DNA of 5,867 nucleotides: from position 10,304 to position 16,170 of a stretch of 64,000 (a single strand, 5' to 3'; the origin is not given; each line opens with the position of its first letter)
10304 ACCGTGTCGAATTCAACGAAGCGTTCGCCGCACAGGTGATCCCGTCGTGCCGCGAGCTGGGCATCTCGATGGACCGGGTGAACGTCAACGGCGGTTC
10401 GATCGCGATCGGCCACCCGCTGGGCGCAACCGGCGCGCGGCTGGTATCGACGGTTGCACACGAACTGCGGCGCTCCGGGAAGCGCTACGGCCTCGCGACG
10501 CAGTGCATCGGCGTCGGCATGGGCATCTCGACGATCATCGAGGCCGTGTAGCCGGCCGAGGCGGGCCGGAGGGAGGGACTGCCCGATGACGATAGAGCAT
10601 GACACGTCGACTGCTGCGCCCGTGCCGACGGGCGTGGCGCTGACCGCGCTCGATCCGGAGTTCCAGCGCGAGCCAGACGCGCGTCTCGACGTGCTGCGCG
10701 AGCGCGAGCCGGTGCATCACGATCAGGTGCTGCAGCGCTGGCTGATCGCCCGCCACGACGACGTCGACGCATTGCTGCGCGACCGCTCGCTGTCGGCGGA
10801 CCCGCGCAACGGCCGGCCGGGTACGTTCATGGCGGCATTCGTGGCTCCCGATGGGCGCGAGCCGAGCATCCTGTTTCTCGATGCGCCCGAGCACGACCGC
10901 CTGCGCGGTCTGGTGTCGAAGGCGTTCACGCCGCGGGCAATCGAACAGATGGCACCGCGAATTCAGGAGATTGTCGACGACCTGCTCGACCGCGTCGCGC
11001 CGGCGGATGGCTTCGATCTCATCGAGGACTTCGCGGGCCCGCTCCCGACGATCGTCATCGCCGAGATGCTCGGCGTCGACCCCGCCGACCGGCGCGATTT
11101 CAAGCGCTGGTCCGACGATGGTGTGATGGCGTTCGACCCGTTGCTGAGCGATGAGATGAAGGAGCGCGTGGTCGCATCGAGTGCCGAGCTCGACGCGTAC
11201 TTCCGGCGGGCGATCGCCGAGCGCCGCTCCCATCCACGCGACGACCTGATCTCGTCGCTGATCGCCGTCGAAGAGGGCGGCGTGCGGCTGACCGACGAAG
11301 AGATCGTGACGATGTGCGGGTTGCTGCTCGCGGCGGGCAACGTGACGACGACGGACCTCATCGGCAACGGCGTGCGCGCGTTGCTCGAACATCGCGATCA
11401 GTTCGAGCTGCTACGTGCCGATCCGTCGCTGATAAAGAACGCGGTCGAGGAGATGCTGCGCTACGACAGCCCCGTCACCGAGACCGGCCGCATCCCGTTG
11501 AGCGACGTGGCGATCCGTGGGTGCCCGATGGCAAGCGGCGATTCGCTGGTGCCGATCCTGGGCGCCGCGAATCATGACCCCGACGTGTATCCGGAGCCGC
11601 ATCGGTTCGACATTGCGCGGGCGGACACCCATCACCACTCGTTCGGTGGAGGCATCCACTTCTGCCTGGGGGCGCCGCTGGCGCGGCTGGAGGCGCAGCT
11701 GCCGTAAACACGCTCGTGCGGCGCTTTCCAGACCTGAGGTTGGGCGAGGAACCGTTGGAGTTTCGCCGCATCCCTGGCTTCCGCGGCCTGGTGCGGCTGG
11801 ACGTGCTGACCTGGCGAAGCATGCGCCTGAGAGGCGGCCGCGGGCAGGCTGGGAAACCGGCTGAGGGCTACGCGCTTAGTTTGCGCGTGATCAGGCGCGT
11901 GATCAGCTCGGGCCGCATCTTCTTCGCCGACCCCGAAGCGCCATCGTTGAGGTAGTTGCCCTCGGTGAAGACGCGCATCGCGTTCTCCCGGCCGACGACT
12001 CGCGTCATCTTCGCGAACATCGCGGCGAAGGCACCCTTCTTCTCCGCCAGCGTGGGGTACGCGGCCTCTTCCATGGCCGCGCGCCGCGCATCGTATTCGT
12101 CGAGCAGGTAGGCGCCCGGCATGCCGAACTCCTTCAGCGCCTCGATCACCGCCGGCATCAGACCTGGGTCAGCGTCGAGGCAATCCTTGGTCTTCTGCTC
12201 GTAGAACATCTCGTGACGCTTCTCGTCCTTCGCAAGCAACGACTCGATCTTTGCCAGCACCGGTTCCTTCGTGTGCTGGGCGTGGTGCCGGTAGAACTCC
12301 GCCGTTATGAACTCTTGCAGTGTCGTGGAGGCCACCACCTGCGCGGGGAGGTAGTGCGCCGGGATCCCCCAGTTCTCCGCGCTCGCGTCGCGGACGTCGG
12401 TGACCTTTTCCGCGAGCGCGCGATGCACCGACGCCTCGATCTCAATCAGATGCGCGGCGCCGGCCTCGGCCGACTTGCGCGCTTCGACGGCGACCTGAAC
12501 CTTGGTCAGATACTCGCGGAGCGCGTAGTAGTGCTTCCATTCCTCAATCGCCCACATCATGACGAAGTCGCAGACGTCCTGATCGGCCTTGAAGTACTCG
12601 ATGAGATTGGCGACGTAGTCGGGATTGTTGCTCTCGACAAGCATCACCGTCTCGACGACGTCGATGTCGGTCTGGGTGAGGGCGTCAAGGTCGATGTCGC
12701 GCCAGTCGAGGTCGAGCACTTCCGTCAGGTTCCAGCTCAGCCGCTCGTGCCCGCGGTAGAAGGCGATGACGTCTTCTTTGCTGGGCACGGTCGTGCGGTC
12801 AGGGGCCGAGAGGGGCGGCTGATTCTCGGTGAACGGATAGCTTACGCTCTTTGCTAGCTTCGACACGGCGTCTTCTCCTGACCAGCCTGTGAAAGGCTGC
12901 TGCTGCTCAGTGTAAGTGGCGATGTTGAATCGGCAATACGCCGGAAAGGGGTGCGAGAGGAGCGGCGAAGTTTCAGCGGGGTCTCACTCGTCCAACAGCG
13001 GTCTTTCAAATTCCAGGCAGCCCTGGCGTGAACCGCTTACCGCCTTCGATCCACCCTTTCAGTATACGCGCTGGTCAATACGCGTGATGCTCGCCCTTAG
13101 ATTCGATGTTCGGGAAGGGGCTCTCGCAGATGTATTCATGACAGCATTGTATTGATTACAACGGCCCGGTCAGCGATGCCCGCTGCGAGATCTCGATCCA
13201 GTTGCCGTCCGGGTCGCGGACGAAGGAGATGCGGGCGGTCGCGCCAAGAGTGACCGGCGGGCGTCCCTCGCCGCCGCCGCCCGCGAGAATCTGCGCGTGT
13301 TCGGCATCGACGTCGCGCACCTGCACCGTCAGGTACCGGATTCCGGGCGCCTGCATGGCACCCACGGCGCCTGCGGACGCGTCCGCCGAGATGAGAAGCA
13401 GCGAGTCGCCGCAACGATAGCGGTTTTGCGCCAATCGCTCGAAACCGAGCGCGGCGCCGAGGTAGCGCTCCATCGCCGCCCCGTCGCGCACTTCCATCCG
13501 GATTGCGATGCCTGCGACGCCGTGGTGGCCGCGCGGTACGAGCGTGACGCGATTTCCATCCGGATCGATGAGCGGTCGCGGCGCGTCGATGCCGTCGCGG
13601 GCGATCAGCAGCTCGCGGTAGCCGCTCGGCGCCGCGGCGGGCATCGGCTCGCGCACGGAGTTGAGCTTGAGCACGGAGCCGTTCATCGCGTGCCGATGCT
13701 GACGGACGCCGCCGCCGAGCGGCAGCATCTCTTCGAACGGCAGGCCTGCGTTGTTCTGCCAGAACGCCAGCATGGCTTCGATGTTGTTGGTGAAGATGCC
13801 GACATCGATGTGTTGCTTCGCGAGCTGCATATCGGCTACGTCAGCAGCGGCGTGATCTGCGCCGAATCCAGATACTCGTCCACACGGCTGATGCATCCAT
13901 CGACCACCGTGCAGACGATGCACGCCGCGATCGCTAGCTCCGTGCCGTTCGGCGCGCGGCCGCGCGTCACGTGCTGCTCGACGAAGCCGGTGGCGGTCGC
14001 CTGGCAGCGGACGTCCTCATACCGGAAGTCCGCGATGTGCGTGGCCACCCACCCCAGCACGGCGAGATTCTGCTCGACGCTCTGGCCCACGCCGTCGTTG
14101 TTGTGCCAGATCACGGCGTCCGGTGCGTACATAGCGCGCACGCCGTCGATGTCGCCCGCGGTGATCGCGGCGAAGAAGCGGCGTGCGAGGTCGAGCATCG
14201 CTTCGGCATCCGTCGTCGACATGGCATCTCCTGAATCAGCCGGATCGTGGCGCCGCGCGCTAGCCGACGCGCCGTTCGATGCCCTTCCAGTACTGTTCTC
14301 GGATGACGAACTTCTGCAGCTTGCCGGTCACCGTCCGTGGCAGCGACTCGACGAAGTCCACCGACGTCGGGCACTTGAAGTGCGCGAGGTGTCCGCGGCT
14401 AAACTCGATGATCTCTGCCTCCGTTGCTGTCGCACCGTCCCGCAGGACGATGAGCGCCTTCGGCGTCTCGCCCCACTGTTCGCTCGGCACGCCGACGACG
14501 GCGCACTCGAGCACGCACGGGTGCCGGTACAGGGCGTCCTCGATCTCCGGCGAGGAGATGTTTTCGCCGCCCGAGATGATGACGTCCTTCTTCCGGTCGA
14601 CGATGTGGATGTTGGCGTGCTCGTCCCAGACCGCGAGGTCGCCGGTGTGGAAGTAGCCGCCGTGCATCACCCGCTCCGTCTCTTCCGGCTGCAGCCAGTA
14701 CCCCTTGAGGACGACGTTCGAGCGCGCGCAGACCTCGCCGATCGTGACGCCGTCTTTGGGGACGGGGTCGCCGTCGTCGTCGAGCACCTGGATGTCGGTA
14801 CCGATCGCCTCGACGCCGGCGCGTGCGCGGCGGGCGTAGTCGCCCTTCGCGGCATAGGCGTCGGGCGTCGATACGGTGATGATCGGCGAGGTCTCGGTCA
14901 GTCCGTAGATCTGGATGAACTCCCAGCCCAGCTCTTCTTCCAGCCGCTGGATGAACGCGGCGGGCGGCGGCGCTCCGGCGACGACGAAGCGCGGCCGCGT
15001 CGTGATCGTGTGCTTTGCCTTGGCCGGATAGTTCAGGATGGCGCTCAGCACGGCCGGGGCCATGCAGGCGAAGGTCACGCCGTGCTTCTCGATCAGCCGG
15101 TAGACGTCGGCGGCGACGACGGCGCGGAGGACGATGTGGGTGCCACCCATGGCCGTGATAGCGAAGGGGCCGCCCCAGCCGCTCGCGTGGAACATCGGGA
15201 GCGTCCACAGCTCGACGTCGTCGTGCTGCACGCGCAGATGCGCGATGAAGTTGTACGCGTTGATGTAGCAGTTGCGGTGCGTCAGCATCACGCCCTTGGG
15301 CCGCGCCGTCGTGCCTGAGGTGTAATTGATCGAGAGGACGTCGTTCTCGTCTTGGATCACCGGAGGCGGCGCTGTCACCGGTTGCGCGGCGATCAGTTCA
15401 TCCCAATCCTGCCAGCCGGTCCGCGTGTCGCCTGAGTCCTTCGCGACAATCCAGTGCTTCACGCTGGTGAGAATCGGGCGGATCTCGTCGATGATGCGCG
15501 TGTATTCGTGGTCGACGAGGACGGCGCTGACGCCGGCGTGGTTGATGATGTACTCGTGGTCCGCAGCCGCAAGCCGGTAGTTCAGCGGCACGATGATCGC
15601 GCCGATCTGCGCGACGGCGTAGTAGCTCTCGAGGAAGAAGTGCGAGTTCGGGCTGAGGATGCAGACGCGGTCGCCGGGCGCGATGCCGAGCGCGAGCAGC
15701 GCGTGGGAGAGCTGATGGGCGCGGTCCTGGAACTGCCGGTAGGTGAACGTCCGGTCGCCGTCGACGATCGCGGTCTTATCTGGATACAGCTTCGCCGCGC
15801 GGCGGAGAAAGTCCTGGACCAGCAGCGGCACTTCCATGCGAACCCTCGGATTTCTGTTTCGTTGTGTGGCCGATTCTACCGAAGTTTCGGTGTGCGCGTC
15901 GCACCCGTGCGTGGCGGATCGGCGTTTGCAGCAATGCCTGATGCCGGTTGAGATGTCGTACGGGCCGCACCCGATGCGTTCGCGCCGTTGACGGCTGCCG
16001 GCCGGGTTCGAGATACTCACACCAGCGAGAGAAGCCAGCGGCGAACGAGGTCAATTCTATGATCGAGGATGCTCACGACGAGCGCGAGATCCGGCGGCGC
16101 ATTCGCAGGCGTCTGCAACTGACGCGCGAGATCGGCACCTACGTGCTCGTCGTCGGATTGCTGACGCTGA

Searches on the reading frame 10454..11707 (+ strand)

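Call 74: search_protein_families(library=pfam, proteins=[window:10454-11707:+], max_evalue=0.00001)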
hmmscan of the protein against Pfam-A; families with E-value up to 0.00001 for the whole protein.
window:10454-11707:+ (417 aa): 1 family
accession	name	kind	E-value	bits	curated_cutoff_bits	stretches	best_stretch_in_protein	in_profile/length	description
PF00067.27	p450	-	3e-25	89.4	22.8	1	135-416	83-423/462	Cytochrome P450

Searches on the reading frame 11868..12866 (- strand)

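Call 74: search_protein_families(library=pfam, proteins=[window:11868-12866:-], max_evalue=0.00001)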
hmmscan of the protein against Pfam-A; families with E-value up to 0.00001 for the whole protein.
window:11868-12866:- (332 aa): 1 family
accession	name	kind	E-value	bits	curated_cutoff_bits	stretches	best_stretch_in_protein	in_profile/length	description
PF03405.20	FA_desaturase_2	-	7.4e-12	45.2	22.7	1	75-260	68-242/325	Fatty acid desaturase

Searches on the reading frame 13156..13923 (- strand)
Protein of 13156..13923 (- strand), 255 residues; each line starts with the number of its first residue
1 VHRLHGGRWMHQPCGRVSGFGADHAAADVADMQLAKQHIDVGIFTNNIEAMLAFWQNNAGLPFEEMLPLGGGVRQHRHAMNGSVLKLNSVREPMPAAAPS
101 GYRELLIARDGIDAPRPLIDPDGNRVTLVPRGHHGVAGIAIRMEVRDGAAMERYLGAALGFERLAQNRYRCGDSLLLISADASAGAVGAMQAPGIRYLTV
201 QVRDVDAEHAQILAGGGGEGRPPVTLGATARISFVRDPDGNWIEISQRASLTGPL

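Call 74: search_protein_families(library=pfam, proteins=[window:13156-13923:-], max_evalue=0.00001)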
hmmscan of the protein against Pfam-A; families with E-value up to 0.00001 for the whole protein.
window:13156-13923:- (255 aa): 1 family
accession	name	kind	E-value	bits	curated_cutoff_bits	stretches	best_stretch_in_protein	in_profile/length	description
PF00903.31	Glyoxalase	-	5.2e-13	49.9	20.6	1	41-245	5-121/121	Glyoxalase/Bleomycin resistance protein/Dioxygenase superfamily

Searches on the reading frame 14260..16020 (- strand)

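Call 74: search_protein_families(library=pfam, proteins=[window:14260-16020:-], max_evalue=0.00001)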
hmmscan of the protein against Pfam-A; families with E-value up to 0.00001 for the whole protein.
window:14260-16020:- (586 aa): 2 families
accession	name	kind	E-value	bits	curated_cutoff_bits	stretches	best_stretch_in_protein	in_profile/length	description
PF00501.34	AMP-binding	-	1.6e-90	304.1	29.9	1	72-442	1-384/384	AMP-binding enzyme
PF13193.12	AMP-binding_C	-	2.3e-22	80.1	24.5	1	492-567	1-76/76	AMP-binding enzyme C-terminal domain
